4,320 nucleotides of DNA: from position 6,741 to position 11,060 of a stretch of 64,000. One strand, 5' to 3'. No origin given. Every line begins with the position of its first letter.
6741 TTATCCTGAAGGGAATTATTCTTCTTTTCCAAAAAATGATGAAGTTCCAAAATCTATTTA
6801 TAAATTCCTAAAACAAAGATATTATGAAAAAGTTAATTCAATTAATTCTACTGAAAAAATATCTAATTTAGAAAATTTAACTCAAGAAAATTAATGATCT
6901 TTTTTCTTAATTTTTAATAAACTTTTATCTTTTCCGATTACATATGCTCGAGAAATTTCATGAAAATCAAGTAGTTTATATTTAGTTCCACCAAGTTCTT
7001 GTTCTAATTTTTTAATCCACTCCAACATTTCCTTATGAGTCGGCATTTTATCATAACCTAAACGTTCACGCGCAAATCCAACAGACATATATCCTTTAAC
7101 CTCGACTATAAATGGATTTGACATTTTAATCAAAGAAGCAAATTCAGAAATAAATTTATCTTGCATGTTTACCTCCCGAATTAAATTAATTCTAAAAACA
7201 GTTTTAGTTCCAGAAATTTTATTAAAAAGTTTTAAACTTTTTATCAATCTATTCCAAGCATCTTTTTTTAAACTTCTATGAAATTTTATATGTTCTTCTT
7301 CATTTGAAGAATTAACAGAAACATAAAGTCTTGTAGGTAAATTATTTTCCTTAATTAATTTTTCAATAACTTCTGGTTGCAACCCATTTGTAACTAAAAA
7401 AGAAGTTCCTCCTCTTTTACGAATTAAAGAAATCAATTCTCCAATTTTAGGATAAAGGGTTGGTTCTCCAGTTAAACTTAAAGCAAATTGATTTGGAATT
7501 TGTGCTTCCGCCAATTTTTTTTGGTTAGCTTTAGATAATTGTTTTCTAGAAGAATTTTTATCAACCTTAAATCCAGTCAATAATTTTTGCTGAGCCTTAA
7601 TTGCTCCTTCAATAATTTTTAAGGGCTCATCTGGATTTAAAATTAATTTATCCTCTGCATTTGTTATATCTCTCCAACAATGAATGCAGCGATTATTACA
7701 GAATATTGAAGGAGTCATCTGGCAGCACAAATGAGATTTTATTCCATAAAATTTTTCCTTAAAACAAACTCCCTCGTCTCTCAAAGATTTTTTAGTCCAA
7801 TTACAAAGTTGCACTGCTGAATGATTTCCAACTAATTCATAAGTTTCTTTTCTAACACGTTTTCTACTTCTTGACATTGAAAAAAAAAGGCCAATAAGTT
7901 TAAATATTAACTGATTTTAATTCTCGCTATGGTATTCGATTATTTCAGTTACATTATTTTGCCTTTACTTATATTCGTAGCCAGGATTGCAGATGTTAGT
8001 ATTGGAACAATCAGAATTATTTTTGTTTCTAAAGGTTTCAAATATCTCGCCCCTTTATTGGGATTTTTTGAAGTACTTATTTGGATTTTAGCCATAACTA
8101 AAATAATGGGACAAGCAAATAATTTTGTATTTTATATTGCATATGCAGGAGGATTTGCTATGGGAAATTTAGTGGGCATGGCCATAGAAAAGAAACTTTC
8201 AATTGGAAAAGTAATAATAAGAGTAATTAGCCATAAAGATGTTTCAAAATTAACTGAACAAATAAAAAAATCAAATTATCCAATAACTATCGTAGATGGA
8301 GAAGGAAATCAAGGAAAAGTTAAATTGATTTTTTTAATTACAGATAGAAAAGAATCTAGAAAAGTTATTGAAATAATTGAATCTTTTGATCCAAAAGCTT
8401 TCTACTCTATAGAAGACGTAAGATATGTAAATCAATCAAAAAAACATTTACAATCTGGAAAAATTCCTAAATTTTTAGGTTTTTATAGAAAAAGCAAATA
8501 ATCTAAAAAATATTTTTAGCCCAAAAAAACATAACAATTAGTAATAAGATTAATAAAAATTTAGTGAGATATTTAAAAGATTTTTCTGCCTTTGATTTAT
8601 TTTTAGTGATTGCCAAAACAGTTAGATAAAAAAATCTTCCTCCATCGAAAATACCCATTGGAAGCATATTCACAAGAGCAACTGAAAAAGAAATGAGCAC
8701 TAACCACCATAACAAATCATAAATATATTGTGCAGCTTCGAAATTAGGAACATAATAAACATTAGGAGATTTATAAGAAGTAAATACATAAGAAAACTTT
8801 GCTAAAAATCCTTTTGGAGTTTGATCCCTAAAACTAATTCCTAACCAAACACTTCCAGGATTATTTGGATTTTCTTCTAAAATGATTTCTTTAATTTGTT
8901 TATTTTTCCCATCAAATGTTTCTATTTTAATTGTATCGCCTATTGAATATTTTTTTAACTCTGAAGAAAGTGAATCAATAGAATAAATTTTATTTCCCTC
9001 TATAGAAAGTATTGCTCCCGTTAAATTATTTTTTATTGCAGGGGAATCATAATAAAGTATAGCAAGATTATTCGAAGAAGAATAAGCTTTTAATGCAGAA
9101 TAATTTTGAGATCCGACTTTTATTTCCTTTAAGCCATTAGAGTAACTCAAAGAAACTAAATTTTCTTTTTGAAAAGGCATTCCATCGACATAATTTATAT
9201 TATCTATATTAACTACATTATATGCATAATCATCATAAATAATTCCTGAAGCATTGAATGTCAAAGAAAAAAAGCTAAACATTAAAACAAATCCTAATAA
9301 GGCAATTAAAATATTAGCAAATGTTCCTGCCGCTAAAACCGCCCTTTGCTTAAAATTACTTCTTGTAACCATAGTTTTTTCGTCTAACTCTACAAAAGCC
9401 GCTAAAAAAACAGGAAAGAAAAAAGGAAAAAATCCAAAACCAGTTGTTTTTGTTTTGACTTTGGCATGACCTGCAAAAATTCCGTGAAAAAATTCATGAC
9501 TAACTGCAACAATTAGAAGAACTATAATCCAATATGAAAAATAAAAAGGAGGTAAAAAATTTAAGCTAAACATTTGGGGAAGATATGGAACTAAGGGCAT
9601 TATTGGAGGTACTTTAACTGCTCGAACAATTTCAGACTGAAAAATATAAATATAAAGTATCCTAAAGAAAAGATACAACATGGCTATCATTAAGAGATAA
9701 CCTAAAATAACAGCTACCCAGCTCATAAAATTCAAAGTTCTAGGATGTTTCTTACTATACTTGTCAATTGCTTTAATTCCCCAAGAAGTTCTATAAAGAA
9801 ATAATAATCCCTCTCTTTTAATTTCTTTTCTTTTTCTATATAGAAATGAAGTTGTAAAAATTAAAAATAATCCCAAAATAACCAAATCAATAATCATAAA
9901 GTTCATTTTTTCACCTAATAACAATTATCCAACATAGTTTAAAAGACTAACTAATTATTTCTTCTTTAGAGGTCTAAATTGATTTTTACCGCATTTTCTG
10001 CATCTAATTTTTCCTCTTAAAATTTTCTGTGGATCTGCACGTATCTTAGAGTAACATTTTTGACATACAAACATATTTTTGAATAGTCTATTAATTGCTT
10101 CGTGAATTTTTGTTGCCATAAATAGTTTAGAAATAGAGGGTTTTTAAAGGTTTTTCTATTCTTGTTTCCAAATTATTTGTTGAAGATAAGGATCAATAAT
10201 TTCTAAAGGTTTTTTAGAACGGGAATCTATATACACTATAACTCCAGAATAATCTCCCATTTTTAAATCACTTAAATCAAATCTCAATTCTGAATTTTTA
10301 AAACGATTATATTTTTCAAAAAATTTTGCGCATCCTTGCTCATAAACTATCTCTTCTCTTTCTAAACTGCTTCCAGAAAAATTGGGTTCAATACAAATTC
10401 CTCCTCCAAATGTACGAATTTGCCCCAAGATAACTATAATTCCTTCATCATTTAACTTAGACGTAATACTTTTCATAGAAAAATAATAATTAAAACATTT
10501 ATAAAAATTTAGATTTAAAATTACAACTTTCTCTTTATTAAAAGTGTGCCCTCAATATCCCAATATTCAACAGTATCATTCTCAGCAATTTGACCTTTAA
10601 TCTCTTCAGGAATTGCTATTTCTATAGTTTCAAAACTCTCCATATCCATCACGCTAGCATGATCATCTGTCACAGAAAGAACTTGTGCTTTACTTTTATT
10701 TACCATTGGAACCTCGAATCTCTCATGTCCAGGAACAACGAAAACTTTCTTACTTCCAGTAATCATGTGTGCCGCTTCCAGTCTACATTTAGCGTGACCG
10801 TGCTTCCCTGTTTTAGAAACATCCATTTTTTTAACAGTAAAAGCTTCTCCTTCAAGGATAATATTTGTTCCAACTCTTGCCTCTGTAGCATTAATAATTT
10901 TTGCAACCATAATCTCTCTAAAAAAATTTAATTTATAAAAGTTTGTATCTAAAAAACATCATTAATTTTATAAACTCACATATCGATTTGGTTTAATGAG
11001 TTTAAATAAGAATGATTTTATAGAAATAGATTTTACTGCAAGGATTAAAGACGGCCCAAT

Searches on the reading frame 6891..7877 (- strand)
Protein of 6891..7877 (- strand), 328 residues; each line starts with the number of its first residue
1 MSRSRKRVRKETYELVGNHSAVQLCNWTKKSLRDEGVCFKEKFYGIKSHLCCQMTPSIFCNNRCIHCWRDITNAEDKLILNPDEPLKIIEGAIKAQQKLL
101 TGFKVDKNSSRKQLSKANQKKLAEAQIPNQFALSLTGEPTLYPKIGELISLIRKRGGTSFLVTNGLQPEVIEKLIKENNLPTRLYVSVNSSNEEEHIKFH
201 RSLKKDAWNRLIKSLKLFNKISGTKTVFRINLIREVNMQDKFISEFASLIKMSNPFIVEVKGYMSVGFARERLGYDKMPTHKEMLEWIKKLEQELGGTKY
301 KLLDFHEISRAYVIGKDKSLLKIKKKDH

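Call 31: search_protein_families(library=ncbifam, proteins=[window:6891-7877:-], max_evalue=0.001)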
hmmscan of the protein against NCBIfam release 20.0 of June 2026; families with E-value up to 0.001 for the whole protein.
window:6891-7877:- (328 aa): 10 families
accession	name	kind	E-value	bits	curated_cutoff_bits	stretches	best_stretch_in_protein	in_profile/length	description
TIGR03972.1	rSAM_TYW1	equivalog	6.5e-96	320.9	317.95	1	6-313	3-295/297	4-demethylwyosine synthase TYW1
NF038283.1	viperin_w_prok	equivalog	4.5e-10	39.1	180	1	60-244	12-173/281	viperin family antiviral radical SAM protein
TIGR04317.1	W_rSAM_matur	equivalog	2.7e-07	30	380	1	120-252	43-170/349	tungsten cofactor oxidoreductase radical SAM maturase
TIGR04055.1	rSAM_NirJ2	equivalog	3.8e-07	29.9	500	1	110-220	25-135/326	putative heme d1 biosynthesis radical SAM protein NirJ2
TIGR02495.1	NrdG2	equivalog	6.5e-07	28.9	131.15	1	137-254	71-184/193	anaerobic ribonucleoside-triphosphate reductase activating protein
TIGR02666.1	moaA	equivalog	2.4e-06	26.8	284.05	1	135-294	65-222/336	GTP 3',8-cyclase MoaA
NF001199.0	PRK00164.2-1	equivalog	0.0002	20.6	231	0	136-240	66-165/308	GTP 3',8-cyclase MoaA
TIGR02668.1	moaA_archaeal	equivalog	0.00042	19.4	325.25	0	135-270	62-193/303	GTP 3',8-cyclase MoaA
TIGR04251.1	SCM_rSAM_ScmF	equivalog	0.00043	19.8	400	0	132-219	56-142/353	SynChlorMet cassette radical SAM/SPASM protein ScmF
TIGR04321.1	spiroSPASM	subfamily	0.00094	18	250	0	103-201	252-362/510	spiro-SPASM protein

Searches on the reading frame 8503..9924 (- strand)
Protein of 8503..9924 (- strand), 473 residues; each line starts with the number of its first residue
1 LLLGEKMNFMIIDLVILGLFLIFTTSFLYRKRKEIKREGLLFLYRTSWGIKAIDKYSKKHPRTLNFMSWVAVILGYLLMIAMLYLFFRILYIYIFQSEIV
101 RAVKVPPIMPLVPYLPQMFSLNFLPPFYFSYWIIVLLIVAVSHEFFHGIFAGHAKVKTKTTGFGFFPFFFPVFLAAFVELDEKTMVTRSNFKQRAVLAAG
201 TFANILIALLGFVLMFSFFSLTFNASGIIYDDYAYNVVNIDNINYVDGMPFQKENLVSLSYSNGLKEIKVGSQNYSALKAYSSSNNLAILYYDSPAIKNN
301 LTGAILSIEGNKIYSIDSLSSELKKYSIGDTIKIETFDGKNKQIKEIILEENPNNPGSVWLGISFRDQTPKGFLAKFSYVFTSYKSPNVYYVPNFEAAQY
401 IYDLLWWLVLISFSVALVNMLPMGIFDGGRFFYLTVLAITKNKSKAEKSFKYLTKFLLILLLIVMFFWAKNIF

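Call 27: find_encoding_contigs(protein=window:8503-9924:-, flank=10000, max_places=1)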
Protein window:8503-9924:- (473 aa): no gene with exactly this product is on record in the collection.

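Call 62: search_protein_families(library=pfam, proteins=[window:8503-9924:-], max_evalue=0.001)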
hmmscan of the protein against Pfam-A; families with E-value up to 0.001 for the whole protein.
window:8503-9924:- (473 aa): 1 family
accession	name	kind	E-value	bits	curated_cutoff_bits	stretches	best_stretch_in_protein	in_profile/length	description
PF02163.28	Peptidase_M50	-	1.7e-22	80.3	27.2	1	132-462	2-219/221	Peptidase family M50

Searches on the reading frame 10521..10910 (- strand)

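Call 63: search_protein_families(library=pfam, proteins=[window:10521-10910:-], max_evalue=0.001)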
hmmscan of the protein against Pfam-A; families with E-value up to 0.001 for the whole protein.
window:10521-10910:- (129 aa): 3 families
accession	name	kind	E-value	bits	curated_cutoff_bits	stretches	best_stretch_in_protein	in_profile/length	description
PF21485.3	IF5A-like_N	-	4.4e-10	39.7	27.1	1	7-56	7-56/63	Translation initiation factor 5A-like, N-terminal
PF01287.26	eIF-5a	-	1.1e-05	25.9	24.2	1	70-122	2-62/69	Eukaryotic elongation factor 5A hypusine, DNA-binding OB fold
PF08207.18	EFP_N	-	0.00011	22.5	23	1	8-54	2-47/58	Elongation factor P (EF-P) KOW-like domain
